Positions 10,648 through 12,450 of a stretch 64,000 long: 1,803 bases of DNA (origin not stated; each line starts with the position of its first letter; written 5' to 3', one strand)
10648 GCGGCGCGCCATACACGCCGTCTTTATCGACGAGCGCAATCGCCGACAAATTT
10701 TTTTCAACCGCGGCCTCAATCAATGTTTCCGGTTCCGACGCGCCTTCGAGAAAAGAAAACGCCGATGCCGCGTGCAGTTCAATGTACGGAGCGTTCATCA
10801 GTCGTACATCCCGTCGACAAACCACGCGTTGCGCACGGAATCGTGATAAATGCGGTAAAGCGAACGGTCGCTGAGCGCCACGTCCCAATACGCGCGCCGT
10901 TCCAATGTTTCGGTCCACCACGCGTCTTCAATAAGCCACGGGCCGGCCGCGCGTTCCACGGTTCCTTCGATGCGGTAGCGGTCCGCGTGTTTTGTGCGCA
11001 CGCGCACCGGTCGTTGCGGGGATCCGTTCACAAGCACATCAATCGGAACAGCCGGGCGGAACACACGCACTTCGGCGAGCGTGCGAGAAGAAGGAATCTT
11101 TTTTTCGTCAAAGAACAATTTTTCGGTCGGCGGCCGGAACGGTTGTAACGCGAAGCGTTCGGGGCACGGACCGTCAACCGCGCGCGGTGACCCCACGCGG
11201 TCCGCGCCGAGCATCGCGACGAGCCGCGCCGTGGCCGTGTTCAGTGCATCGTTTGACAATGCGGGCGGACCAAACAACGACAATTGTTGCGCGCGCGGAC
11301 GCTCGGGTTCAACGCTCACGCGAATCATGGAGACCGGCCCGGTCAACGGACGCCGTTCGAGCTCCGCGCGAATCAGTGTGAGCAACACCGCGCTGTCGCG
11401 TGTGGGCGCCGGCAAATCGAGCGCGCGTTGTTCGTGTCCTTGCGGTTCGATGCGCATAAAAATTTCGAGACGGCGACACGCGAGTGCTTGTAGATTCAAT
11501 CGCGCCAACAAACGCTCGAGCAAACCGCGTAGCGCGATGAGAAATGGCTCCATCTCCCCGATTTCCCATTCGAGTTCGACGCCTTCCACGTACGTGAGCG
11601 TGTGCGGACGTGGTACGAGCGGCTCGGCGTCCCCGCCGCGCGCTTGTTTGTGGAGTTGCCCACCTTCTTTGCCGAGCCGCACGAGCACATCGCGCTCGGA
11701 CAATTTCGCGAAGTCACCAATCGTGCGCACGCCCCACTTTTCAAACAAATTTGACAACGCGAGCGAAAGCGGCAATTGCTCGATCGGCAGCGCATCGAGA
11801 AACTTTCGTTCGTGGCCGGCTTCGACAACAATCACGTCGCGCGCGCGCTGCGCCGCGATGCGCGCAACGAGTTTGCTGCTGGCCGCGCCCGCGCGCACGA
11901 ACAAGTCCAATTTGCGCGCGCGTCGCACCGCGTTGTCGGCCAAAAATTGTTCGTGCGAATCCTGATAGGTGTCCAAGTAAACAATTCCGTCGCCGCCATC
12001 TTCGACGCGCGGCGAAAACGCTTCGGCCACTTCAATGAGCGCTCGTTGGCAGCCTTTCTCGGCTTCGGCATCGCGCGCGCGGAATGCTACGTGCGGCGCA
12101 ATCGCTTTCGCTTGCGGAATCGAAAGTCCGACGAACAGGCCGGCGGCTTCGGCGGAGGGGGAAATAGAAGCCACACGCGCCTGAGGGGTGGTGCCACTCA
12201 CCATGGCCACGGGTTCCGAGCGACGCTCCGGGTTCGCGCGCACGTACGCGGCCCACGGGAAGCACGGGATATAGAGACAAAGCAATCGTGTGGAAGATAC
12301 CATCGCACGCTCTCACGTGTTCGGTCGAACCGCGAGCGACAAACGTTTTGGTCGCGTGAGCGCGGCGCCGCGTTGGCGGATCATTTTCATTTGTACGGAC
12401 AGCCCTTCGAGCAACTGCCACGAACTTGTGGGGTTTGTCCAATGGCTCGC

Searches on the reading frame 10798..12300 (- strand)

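Call 78: search_protein_families(library=pfam, proteins=[window:10798-12300:-], max_evalue=0.00001)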
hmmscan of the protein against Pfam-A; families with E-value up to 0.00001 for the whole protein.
window:10798-12300:- (500 aa): 1 family
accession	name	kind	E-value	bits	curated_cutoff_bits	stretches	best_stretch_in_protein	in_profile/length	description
PF00817.25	IMS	-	1.5e-12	48.1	23.2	1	10-150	2-147/148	impB/mucB/samB family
